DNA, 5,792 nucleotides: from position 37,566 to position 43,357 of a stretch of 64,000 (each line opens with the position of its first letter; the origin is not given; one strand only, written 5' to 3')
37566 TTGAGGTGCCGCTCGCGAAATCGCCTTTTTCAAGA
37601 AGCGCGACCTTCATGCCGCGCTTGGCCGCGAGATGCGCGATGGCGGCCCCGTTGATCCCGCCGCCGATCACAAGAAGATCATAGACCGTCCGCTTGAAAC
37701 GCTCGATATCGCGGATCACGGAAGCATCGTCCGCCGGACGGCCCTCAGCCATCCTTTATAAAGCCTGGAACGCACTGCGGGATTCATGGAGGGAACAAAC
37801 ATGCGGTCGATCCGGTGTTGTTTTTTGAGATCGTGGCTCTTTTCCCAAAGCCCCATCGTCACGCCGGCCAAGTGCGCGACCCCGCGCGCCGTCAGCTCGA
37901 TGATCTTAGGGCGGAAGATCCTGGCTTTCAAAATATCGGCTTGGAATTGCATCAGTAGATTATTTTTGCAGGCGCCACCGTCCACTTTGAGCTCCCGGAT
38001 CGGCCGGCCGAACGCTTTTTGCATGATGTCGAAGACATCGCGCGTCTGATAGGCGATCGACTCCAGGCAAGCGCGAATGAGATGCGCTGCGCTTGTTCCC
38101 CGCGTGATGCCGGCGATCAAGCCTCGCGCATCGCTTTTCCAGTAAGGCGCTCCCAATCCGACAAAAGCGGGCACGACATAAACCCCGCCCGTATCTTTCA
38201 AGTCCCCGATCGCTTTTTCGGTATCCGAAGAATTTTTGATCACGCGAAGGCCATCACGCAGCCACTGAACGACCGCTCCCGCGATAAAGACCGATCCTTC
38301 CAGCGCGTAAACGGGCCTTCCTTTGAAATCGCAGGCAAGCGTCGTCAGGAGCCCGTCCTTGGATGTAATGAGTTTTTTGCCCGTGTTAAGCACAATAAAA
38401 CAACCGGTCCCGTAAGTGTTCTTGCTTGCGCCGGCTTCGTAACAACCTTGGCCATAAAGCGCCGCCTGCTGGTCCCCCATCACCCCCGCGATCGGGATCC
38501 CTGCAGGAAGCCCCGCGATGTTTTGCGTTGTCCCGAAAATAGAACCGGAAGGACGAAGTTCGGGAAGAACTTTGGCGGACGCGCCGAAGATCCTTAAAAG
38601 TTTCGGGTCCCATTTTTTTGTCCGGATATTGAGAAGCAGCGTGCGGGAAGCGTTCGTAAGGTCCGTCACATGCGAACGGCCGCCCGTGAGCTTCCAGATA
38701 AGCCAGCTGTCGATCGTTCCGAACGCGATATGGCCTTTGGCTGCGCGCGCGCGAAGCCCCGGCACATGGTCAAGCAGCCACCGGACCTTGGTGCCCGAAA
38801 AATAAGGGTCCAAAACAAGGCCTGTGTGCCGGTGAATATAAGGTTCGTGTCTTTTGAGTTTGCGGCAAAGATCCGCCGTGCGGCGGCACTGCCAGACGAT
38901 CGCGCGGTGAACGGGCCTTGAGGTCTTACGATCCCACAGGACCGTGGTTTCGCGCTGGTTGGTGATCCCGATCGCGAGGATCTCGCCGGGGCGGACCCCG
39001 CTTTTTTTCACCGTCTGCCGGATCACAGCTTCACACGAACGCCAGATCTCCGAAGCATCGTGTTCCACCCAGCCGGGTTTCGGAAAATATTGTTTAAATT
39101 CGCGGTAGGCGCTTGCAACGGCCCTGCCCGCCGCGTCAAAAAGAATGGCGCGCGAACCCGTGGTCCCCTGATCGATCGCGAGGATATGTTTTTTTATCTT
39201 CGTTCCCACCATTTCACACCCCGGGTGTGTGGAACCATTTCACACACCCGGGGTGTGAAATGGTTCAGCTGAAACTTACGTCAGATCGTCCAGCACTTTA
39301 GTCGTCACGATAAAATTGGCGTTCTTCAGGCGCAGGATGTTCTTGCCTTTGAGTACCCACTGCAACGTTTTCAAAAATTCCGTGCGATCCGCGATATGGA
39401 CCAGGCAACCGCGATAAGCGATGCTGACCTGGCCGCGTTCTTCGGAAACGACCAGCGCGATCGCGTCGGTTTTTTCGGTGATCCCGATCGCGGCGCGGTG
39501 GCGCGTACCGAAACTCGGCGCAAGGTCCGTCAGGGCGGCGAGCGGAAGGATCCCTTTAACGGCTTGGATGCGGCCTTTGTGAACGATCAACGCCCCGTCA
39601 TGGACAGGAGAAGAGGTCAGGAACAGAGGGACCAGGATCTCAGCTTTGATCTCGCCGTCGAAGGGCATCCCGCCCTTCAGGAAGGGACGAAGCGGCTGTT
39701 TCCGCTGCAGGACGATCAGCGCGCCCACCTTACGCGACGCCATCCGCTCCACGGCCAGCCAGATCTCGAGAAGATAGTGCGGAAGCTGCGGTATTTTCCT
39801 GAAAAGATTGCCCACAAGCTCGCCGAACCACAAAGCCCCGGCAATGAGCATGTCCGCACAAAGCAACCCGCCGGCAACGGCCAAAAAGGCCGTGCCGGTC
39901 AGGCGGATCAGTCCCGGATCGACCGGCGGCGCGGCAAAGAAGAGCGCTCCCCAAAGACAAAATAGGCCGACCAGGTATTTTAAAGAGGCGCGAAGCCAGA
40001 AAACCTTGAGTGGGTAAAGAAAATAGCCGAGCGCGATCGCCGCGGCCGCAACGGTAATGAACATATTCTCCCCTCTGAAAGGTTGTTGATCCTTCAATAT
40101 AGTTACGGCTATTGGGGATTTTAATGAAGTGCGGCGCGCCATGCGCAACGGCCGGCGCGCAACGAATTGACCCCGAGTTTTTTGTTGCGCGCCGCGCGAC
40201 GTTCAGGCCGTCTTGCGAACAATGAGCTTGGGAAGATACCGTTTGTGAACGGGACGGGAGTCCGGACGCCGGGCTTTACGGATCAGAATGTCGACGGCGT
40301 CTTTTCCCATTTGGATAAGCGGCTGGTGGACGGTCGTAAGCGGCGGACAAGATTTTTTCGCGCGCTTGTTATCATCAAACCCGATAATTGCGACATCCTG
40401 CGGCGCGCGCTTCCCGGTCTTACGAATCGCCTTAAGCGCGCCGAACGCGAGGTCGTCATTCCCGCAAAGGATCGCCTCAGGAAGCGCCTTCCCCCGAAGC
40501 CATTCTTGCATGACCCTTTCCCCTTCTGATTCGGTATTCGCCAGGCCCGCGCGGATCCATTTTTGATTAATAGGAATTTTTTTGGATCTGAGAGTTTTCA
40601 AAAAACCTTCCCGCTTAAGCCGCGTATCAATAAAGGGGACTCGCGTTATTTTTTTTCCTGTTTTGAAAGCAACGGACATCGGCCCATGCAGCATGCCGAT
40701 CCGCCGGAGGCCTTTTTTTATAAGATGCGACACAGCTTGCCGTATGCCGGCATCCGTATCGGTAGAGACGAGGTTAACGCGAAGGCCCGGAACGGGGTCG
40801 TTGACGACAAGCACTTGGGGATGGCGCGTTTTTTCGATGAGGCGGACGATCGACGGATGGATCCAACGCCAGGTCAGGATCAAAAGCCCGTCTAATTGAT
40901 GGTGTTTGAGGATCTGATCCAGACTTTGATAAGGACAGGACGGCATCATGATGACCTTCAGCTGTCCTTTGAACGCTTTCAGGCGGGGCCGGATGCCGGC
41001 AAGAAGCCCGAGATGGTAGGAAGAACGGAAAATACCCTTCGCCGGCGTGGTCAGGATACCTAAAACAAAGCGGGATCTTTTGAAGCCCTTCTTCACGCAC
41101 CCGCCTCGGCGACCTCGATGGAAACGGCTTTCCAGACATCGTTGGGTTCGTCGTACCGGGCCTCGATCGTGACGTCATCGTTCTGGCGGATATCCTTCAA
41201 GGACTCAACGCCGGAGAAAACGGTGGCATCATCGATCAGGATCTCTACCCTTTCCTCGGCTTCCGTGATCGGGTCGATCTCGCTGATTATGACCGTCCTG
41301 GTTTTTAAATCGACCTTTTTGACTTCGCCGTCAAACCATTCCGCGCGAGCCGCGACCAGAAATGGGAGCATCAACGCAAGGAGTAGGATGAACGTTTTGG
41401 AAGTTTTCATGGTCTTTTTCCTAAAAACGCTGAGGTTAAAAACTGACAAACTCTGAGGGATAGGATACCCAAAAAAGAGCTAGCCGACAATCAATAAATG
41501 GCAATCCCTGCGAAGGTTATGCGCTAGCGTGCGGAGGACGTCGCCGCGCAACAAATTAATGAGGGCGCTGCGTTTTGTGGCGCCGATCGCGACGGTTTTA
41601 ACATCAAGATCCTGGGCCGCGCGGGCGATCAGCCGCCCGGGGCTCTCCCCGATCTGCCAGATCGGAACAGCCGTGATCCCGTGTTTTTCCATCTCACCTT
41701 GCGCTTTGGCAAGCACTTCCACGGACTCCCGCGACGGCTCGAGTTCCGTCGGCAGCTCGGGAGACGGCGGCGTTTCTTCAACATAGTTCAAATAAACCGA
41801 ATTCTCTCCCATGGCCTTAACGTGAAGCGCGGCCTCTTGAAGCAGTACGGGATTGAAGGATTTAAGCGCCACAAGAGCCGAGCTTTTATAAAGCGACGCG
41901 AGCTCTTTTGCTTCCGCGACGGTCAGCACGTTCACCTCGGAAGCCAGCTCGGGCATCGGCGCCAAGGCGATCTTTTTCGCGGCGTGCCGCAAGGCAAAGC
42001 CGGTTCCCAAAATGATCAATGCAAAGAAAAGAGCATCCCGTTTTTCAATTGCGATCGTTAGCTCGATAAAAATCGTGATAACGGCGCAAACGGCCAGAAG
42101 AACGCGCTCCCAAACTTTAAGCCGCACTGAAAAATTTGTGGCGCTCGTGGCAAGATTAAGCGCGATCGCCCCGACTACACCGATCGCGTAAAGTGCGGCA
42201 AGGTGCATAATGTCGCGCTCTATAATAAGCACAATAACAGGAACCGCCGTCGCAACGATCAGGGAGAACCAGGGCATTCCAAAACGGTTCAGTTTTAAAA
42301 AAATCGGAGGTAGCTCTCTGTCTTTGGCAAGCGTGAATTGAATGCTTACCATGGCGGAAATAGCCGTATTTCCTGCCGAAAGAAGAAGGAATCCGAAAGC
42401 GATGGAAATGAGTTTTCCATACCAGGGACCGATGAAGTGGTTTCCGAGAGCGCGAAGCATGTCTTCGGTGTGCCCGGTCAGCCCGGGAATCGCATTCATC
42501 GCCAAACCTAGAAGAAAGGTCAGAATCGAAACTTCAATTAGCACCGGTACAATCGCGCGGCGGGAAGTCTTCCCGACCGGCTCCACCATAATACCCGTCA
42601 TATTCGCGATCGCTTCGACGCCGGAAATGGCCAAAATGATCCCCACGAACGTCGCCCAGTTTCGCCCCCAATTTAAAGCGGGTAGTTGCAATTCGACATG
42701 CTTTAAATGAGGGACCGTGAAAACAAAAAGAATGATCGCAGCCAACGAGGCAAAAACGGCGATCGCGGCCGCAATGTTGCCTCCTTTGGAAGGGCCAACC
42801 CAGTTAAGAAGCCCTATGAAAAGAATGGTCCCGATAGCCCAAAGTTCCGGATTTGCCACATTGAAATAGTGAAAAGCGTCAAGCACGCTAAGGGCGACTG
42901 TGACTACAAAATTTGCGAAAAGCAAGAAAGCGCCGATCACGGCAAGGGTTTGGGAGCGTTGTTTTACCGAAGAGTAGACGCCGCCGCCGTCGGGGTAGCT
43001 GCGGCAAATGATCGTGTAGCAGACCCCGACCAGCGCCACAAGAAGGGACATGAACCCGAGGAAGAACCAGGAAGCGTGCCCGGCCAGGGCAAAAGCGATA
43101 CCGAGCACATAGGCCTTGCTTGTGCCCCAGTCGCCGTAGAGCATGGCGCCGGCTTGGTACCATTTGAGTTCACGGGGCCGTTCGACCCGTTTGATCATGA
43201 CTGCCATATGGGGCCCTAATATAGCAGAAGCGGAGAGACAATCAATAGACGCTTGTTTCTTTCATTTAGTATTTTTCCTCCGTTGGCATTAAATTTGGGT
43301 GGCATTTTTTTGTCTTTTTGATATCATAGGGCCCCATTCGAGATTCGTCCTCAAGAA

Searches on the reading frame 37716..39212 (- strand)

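Call 65: search_protein_families(library=pfam, proteins=[window:37716-39212:-], max_evalue=0.00001)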
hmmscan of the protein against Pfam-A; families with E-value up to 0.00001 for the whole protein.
window:37716-39212:- (498 aa): 2 families
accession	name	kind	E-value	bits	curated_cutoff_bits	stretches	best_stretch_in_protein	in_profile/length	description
PF00370.27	FGGY_N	-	3.6e-80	269.5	28.8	1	10-254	2-245/245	FGGY family of carbohydrate kinases, N-terminal domain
PF02782.22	FGGY_C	-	3.7e-44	151.3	27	1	265-452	3-197/198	FGGY family of carbohydrate kinases, C-terminal domain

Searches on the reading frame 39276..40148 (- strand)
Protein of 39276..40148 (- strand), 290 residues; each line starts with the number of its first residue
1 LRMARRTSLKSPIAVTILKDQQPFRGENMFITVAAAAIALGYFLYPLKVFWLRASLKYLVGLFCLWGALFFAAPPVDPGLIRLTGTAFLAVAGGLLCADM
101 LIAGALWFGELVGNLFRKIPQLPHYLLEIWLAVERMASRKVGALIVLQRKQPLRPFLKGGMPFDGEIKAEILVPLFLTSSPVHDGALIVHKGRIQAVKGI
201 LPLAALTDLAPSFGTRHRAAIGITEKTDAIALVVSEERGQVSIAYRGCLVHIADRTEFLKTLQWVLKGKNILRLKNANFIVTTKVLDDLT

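Call 65: search_protein_families(library=pfam, proteins=[window:39276-40148:-], max_evalue=0.00001)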
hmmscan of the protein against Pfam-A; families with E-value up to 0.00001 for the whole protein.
window:39276-40148:- (290 aa): 1 family
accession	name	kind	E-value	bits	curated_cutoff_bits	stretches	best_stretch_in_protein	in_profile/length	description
PF02457.21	DAC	-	5.2e-37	126.5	27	1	132-247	3-117/119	DisA bacterial checkpoint controller nucleotide-binding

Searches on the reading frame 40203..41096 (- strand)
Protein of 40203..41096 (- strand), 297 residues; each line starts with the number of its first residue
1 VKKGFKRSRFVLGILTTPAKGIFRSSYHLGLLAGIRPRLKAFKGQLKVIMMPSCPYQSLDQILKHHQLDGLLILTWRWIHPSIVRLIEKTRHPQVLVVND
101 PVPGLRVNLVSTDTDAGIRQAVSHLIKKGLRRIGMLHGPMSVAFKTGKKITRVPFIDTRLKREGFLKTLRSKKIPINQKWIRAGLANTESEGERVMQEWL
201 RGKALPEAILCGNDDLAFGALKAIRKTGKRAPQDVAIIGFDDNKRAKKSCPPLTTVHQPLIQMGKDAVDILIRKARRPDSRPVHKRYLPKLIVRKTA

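Call 65: search_protein_families(library=pfam, proteins=[window:40203-41096:-], max_evalue=0.00001)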
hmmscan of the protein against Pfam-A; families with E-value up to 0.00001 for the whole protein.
window:40203-41096:- (297 aa): 3 families
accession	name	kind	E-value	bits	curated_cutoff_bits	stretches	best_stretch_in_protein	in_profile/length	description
PF13377.12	Peripla_BP_3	-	2.1e-29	103.2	26.5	1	122-296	1-166/167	Periplasmic binding protein-like domain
PF00532.27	Peripla_BP_1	-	6.6e-15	55.8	22.2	1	26-274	14-260/281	Periplasmic binding proteins and sugar binding domain of LacI family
PF13407.12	Peripla_BP_4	-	4.4e-09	36.7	35.1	1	158-273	136-252/258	Periplasmic binding protein domain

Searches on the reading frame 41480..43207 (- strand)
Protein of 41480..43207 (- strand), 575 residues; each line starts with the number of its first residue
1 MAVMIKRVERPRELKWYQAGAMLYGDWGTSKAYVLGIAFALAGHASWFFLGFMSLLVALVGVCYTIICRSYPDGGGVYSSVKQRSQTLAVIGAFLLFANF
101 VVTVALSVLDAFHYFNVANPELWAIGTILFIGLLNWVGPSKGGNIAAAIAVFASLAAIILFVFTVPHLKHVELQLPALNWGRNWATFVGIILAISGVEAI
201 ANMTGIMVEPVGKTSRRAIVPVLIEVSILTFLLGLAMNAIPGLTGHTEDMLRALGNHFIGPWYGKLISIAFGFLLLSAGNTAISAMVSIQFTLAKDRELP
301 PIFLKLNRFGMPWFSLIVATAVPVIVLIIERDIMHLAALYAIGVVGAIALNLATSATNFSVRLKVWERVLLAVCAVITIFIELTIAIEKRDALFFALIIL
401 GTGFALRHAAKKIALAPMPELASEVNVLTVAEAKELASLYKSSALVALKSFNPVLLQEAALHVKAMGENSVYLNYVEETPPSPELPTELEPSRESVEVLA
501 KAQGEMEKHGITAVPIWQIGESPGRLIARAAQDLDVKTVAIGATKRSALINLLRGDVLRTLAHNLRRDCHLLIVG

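Call 65: search_protein_families(library=pfam, proteins=[window:41480-43207:-], max_evalue=0.00001)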
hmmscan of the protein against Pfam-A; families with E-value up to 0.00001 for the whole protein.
window:41480-43207:- (575 aa): 1 family
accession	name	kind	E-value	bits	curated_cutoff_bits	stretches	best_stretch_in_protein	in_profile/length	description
PF00582.32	Usp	-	8.7e-08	33.3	24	1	456-566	19-134/141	Universal stress protein family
